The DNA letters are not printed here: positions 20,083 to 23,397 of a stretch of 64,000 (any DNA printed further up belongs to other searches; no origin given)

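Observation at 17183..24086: Cas4-like Fe-S nuclease translationally coupled upstream of an AdnA/AdnB-type helicase-nuclease pair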

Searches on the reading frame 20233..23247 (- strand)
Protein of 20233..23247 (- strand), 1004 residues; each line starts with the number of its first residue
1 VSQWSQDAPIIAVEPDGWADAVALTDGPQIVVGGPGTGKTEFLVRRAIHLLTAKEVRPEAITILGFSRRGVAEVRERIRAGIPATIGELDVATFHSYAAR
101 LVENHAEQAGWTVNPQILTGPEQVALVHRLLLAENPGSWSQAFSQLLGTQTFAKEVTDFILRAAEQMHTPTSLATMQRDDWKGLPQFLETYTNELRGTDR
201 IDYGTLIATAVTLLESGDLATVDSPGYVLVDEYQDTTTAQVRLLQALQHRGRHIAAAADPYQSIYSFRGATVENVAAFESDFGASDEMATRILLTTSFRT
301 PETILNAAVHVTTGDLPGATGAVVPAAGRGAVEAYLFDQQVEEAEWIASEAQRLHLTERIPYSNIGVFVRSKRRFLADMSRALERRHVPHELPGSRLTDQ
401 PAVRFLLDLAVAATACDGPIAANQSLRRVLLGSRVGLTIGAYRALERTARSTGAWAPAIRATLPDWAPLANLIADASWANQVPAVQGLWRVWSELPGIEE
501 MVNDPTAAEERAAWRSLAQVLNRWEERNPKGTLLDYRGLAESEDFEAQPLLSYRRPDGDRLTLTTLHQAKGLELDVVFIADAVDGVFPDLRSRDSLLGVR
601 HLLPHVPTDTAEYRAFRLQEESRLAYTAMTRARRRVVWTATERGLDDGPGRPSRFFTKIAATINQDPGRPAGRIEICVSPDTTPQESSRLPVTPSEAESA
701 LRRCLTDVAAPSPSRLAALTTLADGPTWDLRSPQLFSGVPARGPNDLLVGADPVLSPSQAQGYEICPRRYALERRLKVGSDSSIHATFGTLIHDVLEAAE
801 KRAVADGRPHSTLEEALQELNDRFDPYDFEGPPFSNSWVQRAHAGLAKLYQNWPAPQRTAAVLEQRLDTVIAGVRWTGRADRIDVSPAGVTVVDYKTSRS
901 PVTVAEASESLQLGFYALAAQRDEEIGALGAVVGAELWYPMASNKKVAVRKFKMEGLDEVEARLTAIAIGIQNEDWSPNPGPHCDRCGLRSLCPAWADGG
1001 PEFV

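Call 7: search_protein_families(library=pfam, proteins=[window:20233-23247:-], max_evalue=0.01)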
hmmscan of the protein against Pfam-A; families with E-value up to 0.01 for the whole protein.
window:20233-23247:- (1004 aa): 10 families
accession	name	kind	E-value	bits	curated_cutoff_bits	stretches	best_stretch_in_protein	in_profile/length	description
PF00580.27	UvrD-helicase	-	5.8e-49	167.6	23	1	20-282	7-270/271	UvrD/REP helicase N-terminal domain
PF12705.13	PDDEXK_1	-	2.2e-37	129.8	22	1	755-994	2-247/247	PD-(D/E)XK nuclease superfamily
PF13361.12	UvrD_C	-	2.3e-23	83.6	25.6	2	559-641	285-348/350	UvrD-like helicase C-terminal domain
PF13245.12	AAA_19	-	1e-14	55.3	25.1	1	21-268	4-134/134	AAA domain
PF10926.14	DUF2800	-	1.2e-09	38.2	21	1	754-997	3-236/368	Protein of unknown function (DUF2800)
PF13538.12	UvrD_C_2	-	4.1e-09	36.6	27.4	0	562-582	3-23/52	UvrD-like helicase C-terminal domain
PF01930.23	Cas_Cas4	-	1.2e-05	25.9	22.7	1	877-993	53-158/160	Domain of unknown function DUF83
PF08696.17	Dna2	-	0.00015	22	22.4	1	754-813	55-115/204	DNA replication factor Dna2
PF13604.12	AAA_30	-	0.0017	18.6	27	0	25-72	17-58/191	AAA domain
PF01443.25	Viral_helicase1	-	0.0019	18.5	21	0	225-273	60-107/228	Viral superfamily 1 RNA helicase core domain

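Call 8: search_protein_families(library=ncbifam, proteins=[window:20233-23247:-], max_evalue=0.01)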
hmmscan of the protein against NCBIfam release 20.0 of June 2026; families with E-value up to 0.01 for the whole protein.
window:20233-23247:- (1004 aa): 17 families
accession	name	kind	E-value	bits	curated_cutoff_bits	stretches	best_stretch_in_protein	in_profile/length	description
TIGR01073.1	pcrA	equivalog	2e-64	218.2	911.2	2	20-373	11-355/725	DNA helicase PcrA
NF008743.0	PRK11773.1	equivalog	1e-46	159.7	965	2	19-374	15-359/720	DNA helicase II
TIGR01074.1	rep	equivalog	6.1e-46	157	951.45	2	20-395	8-373/668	DNA helicase Rep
TIGR01075.1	uvrD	equivalog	2.6e-45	154.9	1144.45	2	20-391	11-370/715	DNA helicase II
NF008276.0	PRK11054.1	equivalog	1.7e-39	135.9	543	3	187-304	395-508/684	DNA helicase IV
NF008172.0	PRK10919.1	equivalog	1.2e-26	93.1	1168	1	19-370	8-350/673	DNA helicase Rep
TIGR02784.1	addA_alphas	equivalog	8.9e-26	90.6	860.75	3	185-308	345-489/1138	double-strand break repair helicase AddA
TIGR00609.1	recB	equivalog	5.6e-20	71.1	696.05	2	227-308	374-451/1175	exodeoxyribonuclease V subunit beta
TIGR02785.1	addA_Gpos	equivalog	6.9e-14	50.7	707.65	1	228-307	392-475/1234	helicase-exonuclease AddAB subunit AddA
TIGR00372.1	cas4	equivalog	1.6e-10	41.1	65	1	876-994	68-179/180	CRISPR-associated protein Cas4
NF041254.1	motor_HelR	exception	8.9e-07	27.5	750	0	23-54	198-229/706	RNA polymerase recycling motor ATPase HelR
NF008128.0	PRK10876.1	equivalog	3.5e-06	24.9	1697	1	228-307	381-456/1181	exodeoxyribonuclease V subunit beta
NF010485.0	PRK13909.1-2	equivalog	0.00013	20.3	650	0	227-305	334-417/909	RecB-like helicase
TIGR01447.1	recD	equivalog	0.00083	18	310.15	1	19-55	156-191/597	exodeoxyribonuclease V subunit alpha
TIGR02773.1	addB_Gpos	equivalog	0.0013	16.4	903.7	0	559-660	580-683/1159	helicase-exonuclease AddAB subunit AddB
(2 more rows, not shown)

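Call 9: search_solved_structures(query=window:20233-23247:-, max_evalue=1e-10)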
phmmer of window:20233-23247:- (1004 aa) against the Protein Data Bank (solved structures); distinct sequences matched with E-value up to 1e-10: 18.
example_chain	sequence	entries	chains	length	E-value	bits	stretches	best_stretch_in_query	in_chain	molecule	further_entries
1pjr_A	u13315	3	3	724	9.6e-40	139.6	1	20-675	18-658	PCRA | ATP-DEPENDENT HELICASE PCRA | HELICASE PCRA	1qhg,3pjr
4c2u_A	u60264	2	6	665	4.4e-39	137.5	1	20-647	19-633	DNA HELICASE II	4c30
4c2t_A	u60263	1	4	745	7.6e-39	136.7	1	20-648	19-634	DNA HELICASE II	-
9dci_A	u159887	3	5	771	4.3e-38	134.2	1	21-484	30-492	ATP-dependent DNA helicase UvrD1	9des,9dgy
7sjr_A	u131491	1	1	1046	2.2e-35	125.2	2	559-999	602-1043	DNA helicase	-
6ppj_A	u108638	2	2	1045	2.6e-34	121.7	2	27-426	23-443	ATP-dependent DNA helicase (UvrD/REP)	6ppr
9np6_A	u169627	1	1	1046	2.6e-34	121.7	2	27-426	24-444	DNA 3'-5' helicase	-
2pjr_A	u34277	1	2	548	4.3e-31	111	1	20-408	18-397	PROTEIN (HELICASE PCRA)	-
3lfu_A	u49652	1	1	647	3.5e-26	94.8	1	18-348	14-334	DNA helicase II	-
2is1_A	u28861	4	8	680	4.2e-26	94.5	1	18-347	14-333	DNA helicase II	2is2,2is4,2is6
1uaa_A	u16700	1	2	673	3.2e-24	88.3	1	17-595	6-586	PROTEIN (ATP-DEPENDENT DNA HELICASE REP.)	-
6ppu_B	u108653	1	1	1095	1.4e-23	86.1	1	195-437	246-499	UvrD/REP helicase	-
7sjr_B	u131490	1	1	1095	5e-23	84.3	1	195-437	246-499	DNA helicase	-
6ppr_B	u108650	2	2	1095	1.5e-22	82.8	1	195-437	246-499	UvrD/REP helicase | DNA 3'-5' helicase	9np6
6ppu_A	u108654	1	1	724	1.5e-18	69.5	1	560-999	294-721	ATP-dependent DNA helicase (UvrD/REP)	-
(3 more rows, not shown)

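Call 80: search_protein_families(library=padloc, proteins=[window:20233-23247:-], max_evalue=0.001)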
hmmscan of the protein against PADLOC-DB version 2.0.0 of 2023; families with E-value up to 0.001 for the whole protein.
window:20233-23247:- (1004 aa): 45 families (the best 25 are shown)
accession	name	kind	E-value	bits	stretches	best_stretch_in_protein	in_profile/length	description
PDLC03802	RTasHel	-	2.4e-52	176.7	2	20-375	12-327/675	DRT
PDLC00114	GajB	-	9.8e-45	151.2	2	20-392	14-380/635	UrvD helicase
PDLC00132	GajB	-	2.1e-44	150.2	2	22-405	12-393/625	UrvD helicase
PDLC00117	GajB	-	9.1e-40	134.7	2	25-410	26-399/604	UrvD helicase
PDLC00121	GajB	-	2.2e-31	107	1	30-391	22-361/565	UrvD helicase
PDLC00103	GajB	-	1.5e-30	104.7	1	8-410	12-397/612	UrvD helicase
PDLC00104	GajB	-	7.1e-27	92.4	1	25-384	14-316/574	UrvD helicase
PDLC00112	GajB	-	2.3e-23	80.6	2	228-312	215-295/581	UrvD helicase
PDLC00144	GajB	-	9.3e-23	78.6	2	198-409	131-345/559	UrvD helicase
PDLC00130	GajB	-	8.7e-22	75.1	1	27-313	16-291/589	UrvD helicase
PDLC00107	GajB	-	3.6e-20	70.1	2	24-388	25-371/587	UrvD helicase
PDLC00141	GajB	-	3.2e-19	66.7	2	26-122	15-113/572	UrvD helicase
PDLC00119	GajB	-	3.4e-19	67.2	1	227-280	221-274/565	UrvD helicase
PDLC00134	GajB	-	9.9e-19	65.7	2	227-374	215-360/431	UrvD helicase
PDLC00129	GajB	-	8e-18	62.3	1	227-314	229-311/594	UrvD helicase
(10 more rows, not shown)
